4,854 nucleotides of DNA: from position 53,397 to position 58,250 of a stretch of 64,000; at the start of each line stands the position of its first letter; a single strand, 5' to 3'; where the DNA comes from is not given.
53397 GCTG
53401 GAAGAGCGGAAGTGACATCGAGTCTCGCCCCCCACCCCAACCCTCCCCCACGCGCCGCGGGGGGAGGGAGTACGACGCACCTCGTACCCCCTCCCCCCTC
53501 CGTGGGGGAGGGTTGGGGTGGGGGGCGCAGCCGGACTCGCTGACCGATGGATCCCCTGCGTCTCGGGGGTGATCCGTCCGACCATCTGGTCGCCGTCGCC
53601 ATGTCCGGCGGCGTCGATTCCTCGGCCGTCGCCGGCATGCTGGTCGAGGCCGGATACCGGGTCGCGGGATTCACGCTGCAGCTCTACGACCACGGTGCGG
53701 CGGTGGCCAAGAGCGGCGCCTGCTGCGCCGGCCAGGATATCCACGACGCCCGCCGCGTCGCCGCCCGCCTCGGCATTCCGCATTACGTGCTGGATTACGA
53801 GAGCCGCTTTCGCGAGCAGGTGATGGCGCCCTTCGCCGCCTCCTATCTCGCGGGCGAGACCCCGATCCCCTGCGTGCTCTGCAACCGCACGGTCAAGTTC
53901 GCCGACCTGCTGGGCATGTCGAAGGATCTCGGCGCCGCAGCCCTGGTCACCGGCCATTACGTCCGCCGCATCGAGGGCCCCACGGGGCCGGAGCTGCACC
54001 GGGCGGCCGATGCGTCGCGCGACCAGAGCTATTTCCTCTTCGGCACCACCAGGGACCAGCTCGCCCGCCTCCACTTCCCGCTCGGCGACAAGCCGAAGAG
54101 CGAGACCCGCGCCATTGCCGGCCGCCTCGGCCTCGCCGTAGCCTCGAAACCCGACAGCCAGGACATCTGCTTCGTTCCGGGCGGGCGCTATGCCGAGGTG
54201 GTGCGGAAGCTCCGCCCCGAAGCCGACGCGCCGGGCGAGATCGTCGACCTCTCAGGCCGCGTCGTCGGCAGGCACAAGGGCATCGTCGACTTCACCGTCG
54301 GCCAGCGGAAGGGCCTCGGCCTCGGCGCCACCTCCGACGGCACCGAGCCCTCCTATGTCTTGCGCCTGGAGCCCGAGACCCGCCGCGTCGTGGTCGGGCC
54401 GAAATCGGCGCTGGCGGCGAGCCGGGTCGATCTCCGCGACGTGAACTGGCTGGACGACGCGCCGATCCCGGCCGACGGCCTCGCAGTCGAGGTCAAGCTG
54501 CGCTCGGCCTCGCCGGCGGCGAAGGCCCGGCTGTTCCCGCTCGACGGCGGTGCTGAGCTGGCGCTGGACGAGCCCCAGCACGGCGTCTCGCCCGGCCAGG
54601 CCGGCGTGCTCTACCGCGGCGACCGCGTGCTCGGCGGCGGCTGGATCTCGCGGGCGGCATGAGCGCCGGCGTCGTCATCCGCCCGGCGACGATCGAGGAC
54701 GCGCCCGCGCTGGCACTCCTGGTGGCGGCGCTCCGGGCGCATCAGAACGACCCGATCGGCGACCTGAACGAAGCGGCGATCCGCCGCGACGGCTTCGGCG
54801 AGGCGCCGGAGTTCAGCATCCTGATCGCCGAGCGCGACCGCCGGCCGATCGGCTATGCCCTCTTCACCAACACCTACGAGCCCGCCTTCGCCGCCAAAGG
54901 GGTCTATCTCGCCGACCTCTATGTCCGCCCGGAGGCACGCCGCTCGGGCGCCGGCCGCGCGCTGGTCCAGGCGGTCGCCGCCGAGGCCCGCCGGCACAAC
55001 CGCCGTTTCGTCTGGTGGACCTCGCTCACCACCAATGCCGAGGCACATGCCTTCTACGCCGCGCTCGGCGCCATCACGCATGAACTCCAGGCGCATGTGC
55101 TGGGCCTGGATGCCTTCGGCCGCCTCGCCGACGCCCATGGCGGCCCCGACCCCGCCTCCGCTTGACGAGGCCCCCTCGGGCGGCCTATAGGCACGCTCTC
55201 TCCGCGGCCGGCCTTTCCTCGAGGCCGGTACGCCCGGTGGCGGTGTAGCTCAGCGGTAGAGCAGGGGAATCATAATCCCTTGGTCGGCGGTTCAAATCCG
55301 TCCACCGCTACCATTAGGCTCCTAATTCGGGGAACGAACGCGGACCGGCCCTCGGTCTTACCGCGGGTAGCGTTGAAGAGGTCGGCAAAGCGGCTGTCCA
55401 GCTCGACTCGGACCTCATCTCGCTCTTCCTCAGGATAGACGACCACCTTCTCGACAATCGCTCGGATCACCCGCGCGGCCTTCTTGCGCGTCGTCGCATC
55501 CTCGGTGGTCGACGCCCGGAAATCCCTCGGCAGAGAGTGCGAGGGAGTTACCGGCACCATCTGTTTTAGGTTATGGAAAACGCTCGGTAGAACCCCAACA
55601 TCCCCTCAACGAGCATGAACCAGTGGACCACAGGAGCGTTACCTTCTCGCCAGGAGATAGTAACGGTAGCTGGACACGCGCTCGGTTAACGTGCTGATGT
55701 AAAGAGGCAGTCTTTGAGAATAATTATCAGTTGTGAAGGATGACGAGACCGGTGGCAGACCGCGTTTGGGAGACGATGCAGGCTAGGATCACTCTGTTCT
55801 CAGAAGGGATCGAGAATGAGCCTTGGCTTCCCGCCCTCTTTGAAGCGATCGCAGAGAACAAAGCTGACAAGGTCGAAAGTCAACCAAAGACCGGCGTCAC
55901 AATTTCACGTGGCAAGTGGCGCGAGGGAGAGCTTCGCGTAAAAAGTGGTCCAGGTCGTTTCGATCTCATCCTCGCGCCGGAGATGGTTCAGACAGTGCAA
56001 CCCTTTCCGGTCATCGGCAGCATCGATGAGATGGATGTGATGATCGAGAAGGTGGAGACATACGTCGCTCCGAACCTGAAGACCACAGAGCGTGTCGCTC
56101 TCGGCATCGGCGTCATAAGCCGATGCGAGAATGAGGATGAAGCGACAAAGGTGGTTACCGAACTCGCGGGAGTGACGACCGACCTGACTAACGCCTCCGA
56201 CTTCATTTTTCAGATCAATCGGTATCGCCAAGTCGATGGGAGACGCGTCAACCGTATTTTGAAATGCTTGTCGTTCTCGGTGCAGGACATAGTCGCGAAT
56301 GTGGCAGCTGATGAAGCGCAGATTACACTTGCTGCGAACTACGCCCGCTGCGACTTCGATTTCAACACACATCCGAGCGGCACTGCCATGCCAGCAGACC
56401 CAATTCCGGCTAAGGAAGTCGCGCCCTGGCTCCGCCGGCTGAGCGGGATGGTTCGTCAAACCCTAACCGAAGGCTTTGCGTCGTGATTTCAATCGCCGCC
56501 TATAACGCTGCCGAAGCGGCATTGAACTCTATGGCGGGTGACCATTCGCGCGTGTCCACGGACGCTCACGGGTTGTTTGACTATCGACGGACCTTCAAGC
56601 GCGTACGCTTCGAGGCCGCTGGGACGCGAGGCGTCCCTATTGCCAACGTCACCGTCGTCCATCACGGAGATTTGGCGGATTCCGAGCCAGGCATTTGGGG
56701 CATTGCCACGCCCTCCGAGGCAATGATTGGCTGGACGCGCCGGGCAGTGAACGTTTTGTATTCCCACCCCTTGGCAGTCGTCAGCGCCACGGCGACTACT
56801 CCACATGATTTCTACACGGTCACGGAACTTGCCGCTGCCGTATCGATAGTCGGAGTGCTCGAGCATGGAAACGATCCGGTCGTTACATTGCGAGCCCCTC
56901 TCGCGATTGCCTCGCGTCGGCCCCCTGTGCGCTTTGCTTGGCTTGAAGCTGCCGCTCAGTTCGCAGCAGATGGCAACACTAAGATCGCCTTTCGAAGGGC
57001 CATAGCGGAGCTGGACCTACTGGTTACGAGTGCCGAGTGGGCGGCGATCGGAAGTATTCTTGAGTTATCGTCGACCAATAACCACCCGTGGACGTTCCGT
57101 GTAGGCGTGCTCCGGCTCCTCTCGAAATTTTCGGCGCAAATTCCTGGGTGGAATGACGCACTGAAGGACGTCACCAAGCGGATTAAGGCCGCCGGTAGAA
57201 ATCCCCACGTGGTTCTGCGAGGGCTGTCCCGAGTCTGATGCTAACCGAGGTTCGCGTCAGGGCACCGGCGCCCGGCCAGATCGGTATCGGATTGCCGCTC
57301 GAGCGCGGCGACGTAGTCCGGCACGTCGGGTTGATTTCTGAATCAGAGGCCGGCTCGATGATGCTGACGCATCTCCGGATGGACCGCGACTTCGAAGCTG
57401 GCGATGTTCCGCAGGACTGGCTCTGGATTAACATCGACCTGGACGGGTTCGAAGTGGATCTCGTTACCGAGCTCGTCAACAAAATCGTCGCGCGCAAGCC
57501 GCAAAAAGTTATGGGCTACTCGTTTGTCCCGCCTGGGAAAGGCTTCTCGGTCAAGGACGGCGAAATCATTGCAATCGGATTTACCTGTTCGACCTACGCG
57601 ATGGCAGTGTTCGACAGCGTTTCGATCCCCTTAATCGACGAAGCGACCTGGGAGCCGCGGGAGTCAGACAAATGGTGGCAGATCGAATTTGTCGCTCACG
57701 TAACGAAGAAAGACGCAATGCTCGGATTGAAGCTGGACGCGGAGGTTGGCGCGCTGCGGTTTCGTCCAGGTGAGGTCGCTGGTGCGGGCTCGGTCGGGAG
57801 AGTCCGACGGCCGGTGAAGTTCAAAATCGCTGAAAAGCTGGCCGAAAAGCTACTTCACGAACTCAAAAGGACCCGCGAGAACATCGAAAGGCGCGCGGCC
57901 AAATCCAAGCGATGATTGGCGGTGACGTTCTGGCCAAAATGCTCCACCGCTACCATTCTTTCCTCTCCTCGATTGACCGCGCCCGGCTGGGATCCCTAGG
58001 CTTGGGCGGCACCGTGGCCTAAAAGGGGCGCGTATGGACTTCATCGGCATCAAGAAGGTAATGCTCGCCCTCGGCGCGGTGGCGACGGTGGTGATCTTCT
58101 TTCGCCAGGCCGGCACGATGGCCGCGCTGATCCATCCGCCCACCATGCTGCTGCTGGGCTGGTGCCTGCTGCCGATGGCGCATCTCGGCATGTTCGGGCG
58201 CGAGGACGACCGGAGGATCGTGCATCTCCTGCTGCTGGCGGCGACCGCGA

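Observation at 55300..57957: A 2.66-kb low-GC islet inserted at the tRNA-Met 3' end, bounded by a 15-bp direct repeat and lacking an intact integrase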

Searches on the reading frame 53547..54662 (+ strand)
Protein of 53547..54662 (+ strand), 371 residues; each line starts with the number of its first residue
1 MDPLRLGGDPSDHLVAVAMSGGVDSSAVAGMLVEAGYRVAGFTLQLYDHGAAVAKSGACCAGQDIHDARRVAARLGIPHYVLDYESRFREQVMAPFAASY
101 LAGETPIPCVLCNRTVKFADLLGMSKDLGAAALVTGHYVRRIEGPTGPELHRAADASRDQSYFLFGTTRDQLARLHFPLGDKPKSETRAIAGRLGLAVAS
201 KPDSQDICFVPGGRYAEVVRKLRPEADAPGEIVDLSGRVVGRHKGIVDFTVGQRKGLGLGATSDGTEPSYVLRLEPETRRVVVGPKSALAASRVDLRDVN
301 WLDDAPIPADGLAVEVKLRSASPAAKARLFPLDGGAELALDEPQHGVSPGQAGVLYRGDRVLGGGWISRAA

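Call 6: search_protein_families(library=pfam, proteins=[window:53547-54662:+], max_evalue=1)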
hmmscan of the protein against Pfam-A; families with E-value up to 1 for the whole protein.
window:53547-54662:+ (371 aa): 7 families
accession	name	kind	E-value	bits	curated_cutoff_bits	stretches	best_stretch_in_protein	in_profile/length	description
PF03054.22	tRNA_Me_trans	-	3.5e-68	229.7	20.6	1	15-211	3-201/202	tRNA methyl transferase HUP domain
PF20258.4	tRNA_Me_trans_C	-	8.3e-17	61.7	20.6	1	296-367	6-77/77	Aminomethyltransferase beta-barrel domain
PF20259.3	tRNA_Me_trans_M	-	3.3e-16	59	27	1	227-284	10-65/66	tRNA methyl transferase PRC-barrel domain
PF00733.27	Asn_synthase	-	1.3e-06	28.7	21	1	11-86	16-81/354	Asparagine synthase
PF02540.23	NAD_synthase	-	0.051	13.1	21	1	15-85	21-82/242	NAD synthase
PF06508.19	QueC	-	0.07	13.1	22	1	17-49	4-35/210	Queuosine biosynthesis protein QueC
PF02568.20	ThiI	-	0.25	11.4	20.5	1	17-137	8-116/197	Thiamine biosynthesis protein (ThiI)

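Call 13: find_related_loci(query=window:53547-54662:+, collection=genome_contigs, flank=10000)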
Query window:53547-54662:+ (371 aa) in genome_contigs; peptide patterns used: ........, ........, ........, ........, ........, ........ (x = any residue, [..] = any of these).
600 stretches matched a pattern (row limit reached: there are more); 594 encode a relative of the query (tblastn E <= 1e-3); the best 80 are kept; 80 distinct loci.
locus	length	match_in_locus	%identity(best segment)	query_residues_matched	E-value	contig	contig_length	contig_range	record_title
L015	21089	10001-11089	66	6-369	6e-153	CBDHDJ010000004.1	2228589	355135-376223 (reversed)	MAG: Alphaproteobacteria bacterium isolate 9f10fd04-5cad-458c-8f3d-6065ca0d4641 genome assembly, contig: contig_4, whole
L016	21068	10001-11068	66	15-369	7e-150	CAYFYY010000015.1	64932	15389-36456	MAG TPA_asm: uncultured Flavobacteriales bacterium isolate ERP108616_co2_15 genome assembly, contig: NODE_394_length_649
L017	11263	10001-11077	66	8-369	1e-149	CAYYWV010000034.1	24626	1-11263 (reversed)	MAG TPA_asm: uncultured Alphaproteobacteria bacterium isolate SRP216583_co2_152 genome assembly, contig: NODE_1314_lengt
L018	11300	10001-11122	66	3-371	4e-148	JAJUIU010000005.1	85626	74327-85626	MAG: Rhodospirillaceae bacterium isolate bin98 k141_249647_length_85626_cov_22.3914, whole genome shotgun sequence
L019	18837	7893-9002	63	1-369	7e-148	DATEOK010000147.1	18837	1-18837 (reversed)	MAG TPA_asm: Dongiaceae bacterium isolate SMAG_U8993 k141_2751899, whole genome shotgun sequence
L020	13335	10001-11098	63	1-369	8e-148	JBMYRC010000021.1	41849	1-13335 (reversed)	MAG: Alphaproteobacteria bacterium isolate ME_XS_2303_bin_69 ME_XS_2303_bin_69_20, whole genome shotgun sequence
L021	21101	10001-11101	64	1-370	3e-147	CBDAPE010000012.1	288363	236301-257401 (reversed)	MAG: Alphaproteobacteria bacterium isolate 460fe2ec-56e0-404b-a524-3616a9fdebbf genome assembly, contig: contig_12, whol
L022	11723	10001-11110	63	1-369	4e-147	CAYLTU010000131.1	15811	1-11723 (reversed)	MAG TPA_asm: uncultured Rhodospirillaceae bacterium isolate SRP308112_co1_145 genome assembly, contig: NODE_6326_length_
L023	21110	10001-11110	63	1-369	6e-147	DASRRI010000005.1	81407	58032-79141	MAG TPA_asm: Dongiaceae bacterium isolate SMAG_U4637 k141_690635, whole genome shotgun sequence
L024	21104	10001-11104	65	3-369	2e-146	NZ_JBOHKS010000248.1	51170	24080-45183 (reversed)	MAG: Hypericibacter sp. isolate H1-B2_metawrap_bin.14 k127_264720, whole genome shotgun sequence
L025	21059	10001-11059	64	15-368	7e-146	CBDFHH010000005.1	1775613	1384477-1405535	MAG: Alphaproteobacteria bacterium isolate ca720d0a-e3d3-44bd-b835-9e3e1a19867a genome assembly, contig: contig_5, whole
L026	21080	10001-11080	64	15-369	8e-146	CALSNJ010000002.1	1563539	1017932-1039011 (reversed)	MAG: uncultured Alphaproteobacteria bacterium isolate K_MB42 genome assembly, contig: scaffold_12713_K_MB42, whole genom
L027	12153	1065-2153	62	6-369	4e-144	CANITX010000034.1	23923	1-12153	MAG: Rhodospirillales bacterium isolate RH-15aug16-242 genome assembly, contig: RH-15aug16-C4016, whole genome shotgun s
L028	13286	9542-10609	64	10-369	9e-144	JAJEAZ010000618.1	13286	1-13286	MAG: Alphaproteobacteria bacterium isolate jk18x7bins.95 k141_1676079, whole genome shotgun sequence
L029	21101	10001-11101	60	1-370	2e-143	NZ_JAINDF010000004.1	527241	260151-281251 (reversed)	Kordiimonas marina strain A6E486 scaffold_4_length=527242, whole genome shotgun sequence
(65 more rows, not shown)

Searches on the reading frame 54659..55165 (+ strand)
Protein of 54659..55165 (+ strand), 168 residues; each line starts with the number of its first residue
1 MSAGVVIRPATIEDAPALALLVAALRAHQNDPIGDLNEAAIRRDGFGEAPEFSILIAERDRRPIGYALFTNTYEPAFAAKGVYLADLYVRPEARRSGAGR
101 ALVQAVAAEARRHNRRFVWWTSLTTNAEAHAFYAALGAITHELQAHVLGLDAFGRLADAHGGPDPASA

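Call 6: search_protein_families(library=pfam, proteins=[window:54659-55165:+], max_evalue=1)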
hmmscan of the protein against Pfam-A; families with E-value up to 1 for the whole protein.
window:54659-55165:+ (168 aa): 7 families
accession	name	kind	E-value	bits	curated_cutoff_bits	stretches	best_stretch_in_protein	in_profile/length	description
PF00583.31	Acetyltransf_1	-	6.8e-18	65.5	20.7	1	44-137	26-115/116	Acetyltransferase (GNAT) family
PF13508.13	Acetyltransf_7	-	4.9e-13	49.7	27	1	52-137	3-81/84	Acetyltransferase (GNAT) domain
PF13673.13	Acetyltransf_10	-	1e-08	35.6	23.6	1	48-142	27-111/128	Acetyltransferase (GNAT) domain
PF08445.16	FR47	-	4.6e-07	30.2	22.1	1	79-139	19-78/86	FR47-like protein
PF13302.13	Acetyltransf_3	-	0.0004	21.5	25.4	1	6-138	3-137/138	Acetyltransferase (GNAT) domain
PF14542.12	Acetyltransf_CG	-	0.0014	19.1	30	1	82-117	25-60/80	GCN5-related N-acetyl-transferase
PF12568.14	PanZ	-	0.071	13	22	1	82-127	62-104/128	Acetyltransferase (GNAT) domain, PanZ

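Call 9: find_encoding_contigs(protein=window:54659-55165:+, flank=7000, max_places=10)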
Protein window:54659-55165:+ (168 aa): 7 contigs read that carry it; 6 places shown.
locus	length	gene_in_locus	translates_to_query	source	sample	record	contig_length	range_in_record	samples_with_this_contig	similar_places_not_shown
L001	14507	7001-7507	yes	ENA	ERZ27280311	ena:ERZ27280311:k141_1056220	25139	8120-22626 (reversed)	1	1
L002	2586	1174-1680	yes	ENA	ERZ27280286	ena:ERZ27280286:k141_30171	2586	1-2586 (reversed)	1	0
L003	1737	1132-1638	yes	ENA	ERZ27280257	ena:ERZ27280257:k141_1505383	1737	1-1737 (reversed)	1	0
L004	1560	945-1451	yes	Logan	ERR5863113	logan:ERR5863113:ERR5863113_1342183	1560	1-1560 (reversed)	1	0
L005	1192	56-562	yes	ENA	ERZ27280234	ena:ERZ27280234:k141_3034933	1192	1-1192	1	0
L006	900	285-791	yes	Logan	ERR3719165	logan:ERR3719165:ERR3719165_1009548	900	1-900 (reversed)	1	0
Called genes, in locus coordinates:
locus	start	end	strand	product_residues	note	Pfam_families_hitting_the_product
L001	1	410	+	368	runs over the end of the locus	PF00266:Aminotran_5, PF01212:Beta_elim_lyase (weak), PF00155:Aminotran_1_2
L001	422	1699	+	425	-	PF00266:Aminotran_5, PF00155:Aminotran_1_2, PF01041:DegT_DnrJ_EryC1 (weak), PF01212:Beta_elim_lyase (weak)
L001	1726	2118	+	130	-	PF01592:NifU_N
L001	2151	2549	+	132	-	PF01521:Fe-S_biosyn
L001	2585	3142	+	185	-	PF00226:DnaJ (weak), PF07743:HSCB_C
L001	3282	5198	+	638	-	PF00012:HSP70, PF06723:MreB_Mbl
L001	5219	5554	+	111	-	PF00111:Fer2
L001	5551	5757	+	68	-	PF04384:Fe-S_assembly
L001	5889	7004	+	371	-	PF00733:Asn_synthase (weak), PF03054:tRNA_Me_trans, PF20259:tRNA_Me_trans_M, PF20258:tRNA_Me_trans_C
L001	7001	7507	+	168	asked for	PF00583:Acetyltransf_1, PF13673:Acetyltransf_10, PF13508:Acetyltransf_7, PF08445:FR47 (weak)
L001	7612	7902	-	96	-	-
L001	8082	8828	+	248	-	-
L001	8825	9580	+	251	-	-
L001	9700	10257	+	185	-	-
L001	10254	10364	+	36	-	-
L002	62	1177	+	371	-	PF03054:tRNA_Me_trans, PF20259:tRNA_Me_trans_M, PF20258:tRNA_Me_trans_C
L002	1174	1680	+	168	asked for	PF00583:Acetyltransf_1, PF13673:Acetyltransf_10, PF13508:Acetyltransf_7, PF08445:FR47 (weak)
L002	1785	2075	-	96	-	-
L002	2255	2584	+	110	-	?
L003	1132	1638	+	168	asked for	PF00583:Acetyltransf_1, PF13673:Acetyltransf_10, PF13508:Acetyltransf_7, PF08445:FR47 (weak)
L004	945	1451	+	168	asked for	PF00583:Acetyltransf_1, PF13673:Acetyltransf_10, PF13508:Acetyltransf_7, PF08445:FR47 (weak)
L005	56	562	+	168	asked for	PF00583:Acetyltransf_1, PF13673:Acetyltransf_10, PF13508:Acetyltransf_7, PF08445:FR47 (weak)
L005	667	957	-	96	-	-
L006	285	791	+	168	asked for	PF00583:Acetyltransf_1, PF13673:Acetyltransf_10, PF13508:Acetyltransf_7, PF08445:FR47 (weak)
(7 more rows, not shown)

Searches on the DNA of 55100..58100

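Call 93: search_rna_families(source=window, start=55100, end=58100, threshold=evalue, max_evalue=1)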
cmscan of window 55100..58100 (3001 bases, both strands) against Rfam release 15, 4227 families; matches with E-value up to 1: 1.
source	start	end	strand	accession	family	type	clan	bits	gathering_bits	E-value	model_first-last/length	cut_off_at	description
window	55239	55310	+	RF00005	tRNA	Gene; tRNA;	CL00001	67.9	29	5.5e-14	1-71/71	no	tRNA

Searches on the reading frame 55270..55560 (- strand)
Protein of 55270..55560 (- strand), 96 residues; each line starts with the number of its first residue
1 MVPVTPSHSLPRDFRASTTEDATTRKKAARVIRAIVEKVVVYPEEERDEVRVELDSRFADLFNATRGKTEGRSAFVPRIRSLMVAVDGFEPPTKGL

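Call 6: search_protein_families(library=pfam, proteins=[window:55316-55560:-], max_evalue=1)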
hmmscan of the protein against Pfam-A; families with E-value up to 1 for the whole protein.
window:55316-55560:- (81 aa): 0 families

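Call 7: search_protein_families(library=padloc, proteins=[window:55316-55560:-], max_evalue=1)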
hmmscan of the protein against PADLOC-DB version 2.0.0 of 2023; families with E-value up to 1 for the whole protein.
window:55316-55560:- (81 aa): 1 family
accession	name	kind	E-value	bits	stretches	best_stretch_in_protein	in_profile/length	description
PDLC00545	JetB2|JetB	-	0.0009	16.3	1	17-56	209-248/462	DUF2398 domain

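Call 8: search_protein_families(library=ncbifam, proteins=[window:55316-55560:-], max_evalue=1)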
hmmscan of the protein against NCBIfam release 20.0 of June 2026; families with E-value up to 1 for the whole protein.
window:55316-55560:- (81 aa): 0 families

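Call 12: search_dna_similar(query=window:55316-55560:-, collection=plasmids, mode=protein, max_evalue=0.01, max_rows=20)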
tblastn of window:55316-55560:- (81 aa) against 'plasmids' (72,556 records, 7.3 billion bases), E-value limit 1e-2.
No match.

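Call 22: search_protein_families(library=phrogs, proteins=[window:55316-55560:-], max_evalue=1)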
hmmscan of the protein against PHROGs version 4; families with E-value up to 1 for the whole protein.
window:55316-55560:- (81 aa): 0 families

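Call 92: search_dna_similar(query=window:55270-55560:-, collection=phages, mode=protein, max_evalue=1, max_rows=10)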
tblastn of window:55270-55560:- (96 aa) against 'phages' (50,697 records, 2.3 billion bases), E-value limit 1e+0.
Records with a match: 2; places in all: 2; records where one place covers at least 80% of the query: 2.
Best place of each record, by identity: <60% 2.
By first word of the organism name: Gordonia 2.
By host as written in the record: Gordonia terrae 3612 2.
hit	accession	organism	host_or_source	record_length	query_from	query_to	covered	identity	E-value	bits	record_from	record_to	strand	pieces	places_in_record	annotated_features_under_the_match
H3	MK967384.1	Gordonia phage Sidious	Gordonia terrae 3612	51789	12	95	88%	29.4%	9e-1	33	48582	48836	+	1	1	71: RusA-like resolvase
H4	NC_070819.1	Gordonia phage Sidious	Gordonia terrae 3612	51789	12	95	88%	29.4%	9e-1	33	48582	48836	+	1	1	71: RusA-like Holliday junction resolvase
